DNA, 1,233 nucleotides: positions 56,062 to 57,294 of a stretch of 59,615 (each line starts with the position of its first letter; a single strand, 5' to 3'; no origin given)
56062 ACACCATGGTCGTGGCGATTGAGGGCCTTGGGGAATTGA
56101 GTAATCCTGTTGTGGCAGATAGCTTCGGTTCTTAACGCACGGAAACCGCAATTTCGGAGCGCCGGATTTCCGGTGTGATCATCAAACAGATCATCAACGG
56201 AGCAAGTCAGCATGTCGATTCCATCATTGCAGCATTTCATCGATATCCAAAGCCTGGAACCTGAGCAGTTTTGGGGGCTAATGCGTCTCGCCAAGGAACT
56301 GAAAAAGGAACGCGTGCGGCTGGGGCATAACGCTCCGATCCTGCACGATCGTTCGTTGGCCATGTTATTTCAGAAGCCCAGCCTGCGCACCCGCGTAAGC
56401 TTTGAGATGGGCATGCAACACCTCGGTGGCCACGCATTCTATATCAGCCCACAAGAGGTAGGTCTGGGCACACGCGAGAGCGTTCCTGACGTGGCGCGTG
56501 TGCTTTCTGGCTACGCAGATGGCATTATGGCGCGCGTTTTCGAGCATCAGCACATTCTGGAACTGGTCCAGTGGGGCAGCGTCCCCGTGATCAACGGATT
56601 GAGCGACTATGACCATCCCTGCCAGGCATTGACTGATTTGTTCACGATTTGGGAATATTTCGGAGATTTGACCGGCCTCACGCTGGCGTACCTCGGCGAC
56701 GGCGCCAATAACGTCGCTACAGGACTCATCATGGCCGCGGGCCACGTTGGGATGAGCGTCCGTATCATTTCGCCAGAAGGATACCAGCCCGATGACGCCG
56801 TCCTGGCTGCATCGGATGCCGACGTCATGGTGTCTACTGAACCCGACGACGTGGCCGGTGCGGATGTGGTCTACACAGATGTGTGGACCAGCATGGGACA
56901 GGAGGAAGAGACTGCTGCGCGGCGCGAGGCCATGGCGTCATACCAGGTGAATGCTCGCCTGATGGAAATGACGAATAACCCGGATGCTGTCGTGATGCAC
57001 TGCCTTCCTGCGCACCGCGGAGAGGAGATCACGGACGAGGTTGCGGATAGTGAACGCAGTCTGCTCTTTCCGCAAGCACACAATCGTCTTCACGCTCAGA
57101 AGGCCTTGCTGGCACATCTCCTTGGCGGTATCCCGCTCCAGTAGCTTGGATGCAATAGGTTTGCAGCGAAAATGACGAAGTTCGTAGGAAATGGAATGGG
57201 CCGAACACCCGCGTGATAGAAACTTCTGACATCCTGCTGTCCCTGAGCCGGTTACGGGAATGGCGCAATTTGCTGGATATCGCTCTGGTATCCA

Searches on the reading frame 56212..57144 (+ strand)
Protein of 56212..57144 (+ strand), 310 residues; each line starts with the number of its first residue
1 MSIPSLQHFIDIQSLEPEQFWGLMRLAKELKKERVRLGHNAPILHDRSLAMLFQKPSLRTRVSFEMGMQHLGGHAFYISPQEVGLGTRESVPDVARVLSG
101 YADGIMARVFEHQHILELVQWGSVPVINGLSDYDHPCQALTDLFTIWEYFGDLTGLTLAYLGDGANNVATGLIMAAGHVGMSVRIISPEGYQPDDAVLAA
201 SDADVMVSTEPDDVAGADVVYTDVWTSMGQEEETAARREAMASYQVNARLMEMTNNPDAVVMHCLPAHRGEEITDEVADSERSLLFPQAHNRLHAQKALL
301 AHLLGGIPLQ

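Call 33: search_protein_families(library=pfam, max_evalue=0.00001, proteins=[window:56212-57144:+])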
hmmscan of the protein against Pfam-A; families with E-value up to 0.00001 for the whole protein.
window:56212-57144:+ (310 aa): 2 families
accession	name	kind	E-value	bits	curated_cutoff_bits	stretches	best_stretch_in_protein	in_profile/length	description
PF00185.30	OTCace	-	1e-49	169.1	29.4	1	155-302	2-156/157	Aspartate/ornithine carbamoyltransferase, Asp/Orn binding domain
PF02729.26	OTCace_N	-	8.8e-46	156.1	29.9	1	7-148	1-148/148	Aspartate/ornithine carbamoyltransferase, carbamoyl-P binding domain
